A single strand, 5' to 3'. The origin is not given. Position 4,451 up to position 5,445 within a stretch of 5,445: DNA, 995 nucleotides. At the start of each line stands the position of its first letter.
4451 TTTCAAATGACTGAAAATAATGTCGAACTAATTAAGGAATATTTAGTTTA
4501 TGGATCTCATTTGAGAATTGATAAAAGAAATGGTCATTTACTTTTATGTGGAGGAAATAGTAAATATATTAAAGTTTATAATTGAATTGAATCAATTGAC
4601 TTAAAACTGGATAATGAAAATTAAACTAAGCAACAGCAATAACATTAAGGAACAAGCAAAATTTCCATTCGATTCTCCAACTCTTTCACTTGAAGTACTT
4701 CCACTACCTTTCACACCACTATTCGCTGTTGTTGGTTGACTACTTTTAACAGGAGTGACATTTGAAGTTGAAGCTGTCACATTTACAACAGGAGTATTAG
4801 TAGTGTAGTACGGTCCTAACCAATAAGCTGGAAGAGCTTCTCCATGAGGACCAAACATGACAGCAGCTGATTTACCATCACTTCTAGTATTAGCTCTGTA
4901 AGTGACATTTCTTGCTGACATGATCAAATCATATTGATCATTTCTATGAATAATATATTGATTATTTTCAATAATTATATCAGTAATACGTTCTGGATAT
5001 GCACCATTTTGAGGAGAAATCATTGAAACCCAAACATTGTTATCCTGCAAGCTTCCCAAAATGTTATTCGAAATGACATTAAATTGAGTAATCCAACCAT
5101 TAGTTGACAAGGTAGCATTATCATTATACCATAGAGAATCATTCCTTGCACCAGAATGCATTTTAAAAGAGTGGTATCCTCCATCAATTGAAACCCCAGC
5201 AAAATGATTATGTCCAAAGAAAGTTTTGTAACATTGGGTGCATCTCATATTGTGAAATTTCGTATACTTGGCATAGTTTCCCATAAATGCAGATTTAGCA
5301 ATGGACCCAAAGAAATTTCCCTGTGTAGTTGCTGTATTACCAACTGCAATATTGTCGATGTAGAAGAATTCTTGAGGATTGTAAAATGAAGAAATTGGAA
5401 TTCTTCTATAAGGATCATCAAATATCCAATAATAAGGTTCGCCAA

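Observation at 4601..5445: Neighbouring gene: a secreted GPI-anchored Ser/Thr-rich protein whose N-terminal domain I cannot place in any family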

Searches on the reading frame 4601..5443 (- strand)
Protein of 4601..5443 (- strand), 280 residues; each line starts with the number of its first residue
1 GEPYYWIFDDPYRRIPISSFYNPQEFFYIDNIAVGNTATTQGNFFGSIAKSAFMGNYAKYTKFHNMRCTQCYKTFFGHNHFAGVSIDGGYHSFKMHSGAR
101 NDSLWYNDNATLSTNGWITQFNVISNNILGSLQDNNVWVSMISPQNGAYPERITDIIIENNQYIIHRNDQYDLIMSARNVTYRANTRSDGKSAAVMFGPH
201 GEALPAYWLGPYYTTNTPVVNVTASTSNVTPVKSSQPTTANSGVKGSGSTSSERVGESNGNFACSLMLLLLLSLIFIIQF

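Call 7: search_protein_families(library=pfam, proteins=[window:4601-5443:-], max_evalue=10)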
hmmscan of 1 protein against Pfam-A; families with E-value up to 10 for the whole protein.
window:4601-5443:- (280 aa): 1 family
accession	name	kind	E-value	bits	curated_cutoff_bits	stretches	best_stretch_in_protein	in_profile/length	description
PF22425.1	ORF126-like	-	0.2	12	27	1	61-90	66-95/116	Hypothetical protein ORF126-like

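Call 8: search_solved_structures(query=window:4604-5443:-, max_evalue=10, show_alignments=2)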
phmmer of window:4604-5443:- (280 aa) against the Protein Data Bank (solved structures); distinct sequences matched with E-value up to 10: 0.

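Call 9: find_homologous_proteins(query=window:4604-5443:-)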
Query window:4604-5443:- (280 aa): 1 proteins with E <= 0.001 among 436 candidates.
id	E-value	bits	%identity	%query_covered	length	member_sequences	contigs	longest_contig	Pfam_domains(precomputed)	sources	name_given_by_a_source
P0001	9.2e-137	473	80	100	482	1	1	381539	PF00801.27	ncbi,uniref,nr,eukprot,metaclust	ncbi:predicted protein [Naegleria gruberi]|uniref:Predicted protein n=1 Tax=Naegleria gruberi TaxID=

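Call 12: search_protein_families(library=pfam, proteins=[P0001], max_evalue=10)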
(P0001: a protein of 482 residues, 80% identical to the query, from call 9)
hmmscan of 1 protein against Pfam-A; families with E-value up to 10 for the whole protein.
P0001 (482 aa): 2 families
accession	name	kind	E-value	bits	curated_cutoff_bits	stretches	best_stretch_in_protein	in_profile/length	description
PF00801.26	PKD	-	1.2e-07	32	23.5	1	24-105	2-67/80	PKD domain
PF18911.6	PKD_4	-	0.00068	20.1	27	1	31-102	12-67/85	PKD domain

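Call 13: find_encoding_contigs(protein=P0001, flank=6000, max_places=4)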
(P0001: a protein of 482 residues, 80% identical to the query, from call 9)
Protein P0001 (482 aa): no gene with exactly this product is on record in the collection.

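Call 33: search_protein_families(library=ncbifam, proteins=[P0001, window:4604-5443:-], max_evalue=1)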
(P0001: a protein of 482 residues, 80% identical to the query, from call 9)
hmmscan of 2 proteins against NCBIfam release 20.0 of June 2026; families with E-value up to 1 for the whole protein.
P0001 (482 aa): 0 families

window:4604-5443:- (280 aa): 0 families

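Call 40: predict_structure(alignment_id=A4)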
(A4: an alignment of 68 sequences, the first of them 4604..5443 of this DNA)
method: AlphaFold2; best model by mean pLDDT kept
length: 280 residues; sequences in the alignment: 68
mean_pLDDT: 85.0   pTM: 0.75
mean pLDDT of the five models: 85.0, 84.5, 84.0, 83.5, 83.2
residues with pLDDT >= 90: 196; 70-90: 29; 50-70: 21; < 50: 34
segments of 3 or more residues with pLDDT < 50: 219-231, 233-243
pLDDT, mean of each block of 10 residues (from residue 1): 78 93 95 94 94 98 97 98 96 97 96 95 98 96 97 98 91 97 95 95 96 69 43 42 47 49 63 71
secondary structure, 60 per line:
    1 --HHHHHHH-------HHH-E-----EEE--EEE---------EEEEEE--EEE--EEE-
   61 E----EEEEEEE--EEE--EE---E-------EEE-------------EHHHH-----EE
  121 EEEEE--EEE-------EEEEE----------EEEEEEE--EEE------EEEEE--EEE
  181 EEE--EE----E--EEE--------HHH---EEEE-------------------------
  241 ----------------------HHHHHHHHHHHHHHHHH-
elements in order: H3-9 E27-29 E32-34 E44-49 E52-54 E57-59 E66-72 E75-77 E93-95 H110-113 E119-125 E128-130 E138-142 E153-159 E162-164 E171-175 E178-183 E195-197 E212-215 H263-279

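Call 47: find_homologous_proteins(query=A4, max_evalue=1e-10)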
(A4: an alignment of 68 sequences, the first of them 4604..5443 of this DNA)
Query A4 (68 sequences) (280 aa, profile of the alignment): 46 proteins with E <= 1e-10 among 8000 candidates.
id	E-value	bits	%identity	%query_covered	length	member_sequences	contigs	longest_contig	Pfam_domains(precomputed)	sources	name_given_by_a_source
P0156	1.4e-183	630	36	75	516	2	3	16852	PF00801.27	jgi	-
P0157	2.0e-174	599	33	71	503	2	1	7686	PF00801.27,PF18911.7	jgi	-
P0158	3.2e-171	589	37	75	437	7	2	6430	PF00801.27,PF18911.7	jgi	jgi:PKD repeat protein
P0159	7.2e-168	578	31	69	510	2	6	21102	PF00801.27,PF18911.7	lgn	-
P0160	5.5e-164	565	27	70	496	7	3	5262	PF00801.27,PF18911.7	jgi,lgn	jgi:hypothetical protein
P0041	3.2e-163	562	29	75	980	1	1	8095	PF00801.27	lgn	-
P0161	1.4e-159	550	33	68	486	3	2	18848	-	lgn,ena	-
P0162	2.4e-156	540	26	73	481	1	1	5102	PF00801.27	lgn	-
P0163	2.1e-155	537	23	68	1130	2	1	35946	PF00801.27,PF18911.7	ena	-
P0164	2.3e-154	533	25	69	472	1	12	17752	PF00801.27,PF18911.7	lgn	-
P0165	8.0e-153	528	28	65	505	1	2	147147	PF18911.7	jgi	-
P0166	1.6e-150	521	23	51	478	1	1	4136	PF00801.27,PF18911.7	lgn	-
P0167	1.3e-148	514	26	71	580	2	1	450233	PF00801.27,PF18962.8,PF18911.7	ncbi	ncbi:hypothetical protein GCM10022396_26660 [Flavivirga amylovorans]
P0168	4.4e-148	512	26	73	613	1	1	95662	PF00801.27,PF18962.8,PF18911.7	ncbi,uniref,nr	ncbi:T9SS type A sorting domain-containing protein [Flavivirga rizhaonensis]|uniref:T9SS type A sort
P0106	4.1e-145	503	28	77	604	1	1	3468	PF00801.27,PF18962.8,PF18911.7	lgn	-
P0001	2.6e-129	451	80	100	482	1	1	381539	PF00801.27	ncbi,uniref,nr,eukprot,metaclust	ncbi:predicted protein [Naegleria gruberi]|uniref:Predicted protein n=1 Tax=Naegleria gruberi TaxID=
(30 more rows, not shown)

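Call 54: find_encoding_contigs(protein=P0168, flank=10000, max_places=2)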
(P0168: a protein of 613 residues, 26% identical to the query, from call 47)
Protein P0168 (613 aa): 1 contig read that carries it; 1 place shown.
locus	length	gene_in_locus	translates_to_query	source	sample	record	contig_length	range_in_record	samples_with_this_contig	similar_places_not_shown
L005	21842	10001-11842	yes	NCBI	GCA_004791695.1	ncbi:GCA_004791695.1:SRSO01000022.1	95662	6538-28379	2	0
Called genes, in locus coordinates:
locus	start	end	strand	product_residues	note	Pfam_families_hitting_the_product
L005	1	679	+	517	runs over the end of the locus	PF04851:ResIII, PF00270:DEAD, PF18766:SWI2_SNF2, PF00271:Helicase_C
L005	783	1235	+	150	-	PF00313:CSD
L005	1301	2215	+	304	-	PF00892:EamA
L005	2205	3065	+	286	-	PF00892:EamA, PF06800:Sugar_transport (weak), PF00892:EamA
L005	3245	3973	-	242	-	PF10988:DUF2807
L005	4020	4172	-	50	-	-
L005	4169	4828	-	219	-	-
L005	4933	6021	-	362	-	-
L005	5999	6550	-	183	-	-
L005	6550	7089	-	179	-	PF07638:Sigma70_ECF (faint), PF04542:Sigma70_r2, PF08281:Sigma70_r4_2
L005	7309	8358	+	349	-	PF01075:Glyco_transf_9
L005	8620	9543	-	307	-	PF01551:Peptidase_M23, PF01476:LysM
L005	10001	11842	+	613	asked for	PF18911:PKD_4 (faint), PF00801:PKD (weak), PF18962:Por_Secre_tail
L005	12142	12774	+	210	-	PF00775:Dioxygenase_C (weak)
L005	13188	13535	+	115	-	-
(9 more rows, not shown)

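Call 55: find_encoding_contigs(protein=P0165, flank=10000, max_places=2)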
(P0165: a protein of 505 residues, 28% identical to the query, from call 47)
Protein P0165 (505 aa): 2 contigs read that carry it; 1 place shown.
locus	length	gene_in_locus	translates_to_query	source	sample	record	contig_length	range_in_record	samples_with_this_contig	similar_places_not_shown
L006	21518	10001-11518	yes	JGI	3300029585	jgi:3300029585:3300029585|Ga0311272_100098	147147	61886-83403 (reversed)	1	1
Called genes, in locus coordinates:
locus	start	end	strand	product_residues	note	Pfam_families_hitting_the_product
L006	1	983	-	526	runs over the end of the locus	PF04262:Glu_cys_ligase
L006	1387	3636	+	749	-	PF00521:DNA_topoisoIV, PF03989:DNA_gyraseA_C (faint)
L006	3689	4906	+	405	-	PF01842:ACT (weak), PF13740:ACT_6, PF21086:ACT_PSP_2 (faint), PF00702:Hydrolase, PF12710:HAD, PF08282:Hydrolase_3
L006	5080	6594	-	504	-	PF00512:HisKA, PF02518:HATPase_c, PF13581:HATPase_c_2 (faint)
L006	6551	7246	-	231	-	PF00072:Response_reg, PF00486:Trans_reg_C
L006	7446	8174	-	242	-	PF06468:Spond_N (faint)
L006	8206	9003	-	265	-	PF06468:Spond_N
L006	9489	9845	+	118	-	-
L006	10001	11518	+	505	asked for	PF18911:PKD_4 (weak)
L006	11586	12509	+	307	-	-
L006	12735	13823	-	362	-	PF08331:QueG_DUF1730, PF13484:Fer4_16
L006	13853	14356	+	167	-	PF02367:TsaE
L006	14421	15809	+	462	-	PF11741:AMIN, PF01520:Amidase_3, PF01476:LysM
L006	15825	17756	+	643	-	PF02518:HATPase_c, PF13589:HATPase_c_3, PF01119:DNA_mis_repair, PF08676:MutL_C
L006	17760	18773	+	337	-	PF01715:IPPT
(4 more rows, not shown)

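Call 69: search_protein_families(library=phrogs, proteins=[window:4604-5443:-], max_evalue=0.1)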
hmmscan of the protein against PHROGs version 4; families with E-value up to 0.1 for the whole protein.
window:4604-5443:- (280 aa): 0 families

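Call 76: find_related_loci(query=window:4604-5443:-, collection=metagenome_contigs, flank=5000)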
Query window:4604-5443:- (280 aa) in metagenome_contigs; peptide patterns used: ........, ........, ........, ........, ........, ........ (x = any residue, [..] = any of these).
34 stretches matched a pattern, but none encodes a relative of the query by tblastn (E <= 1e-3).
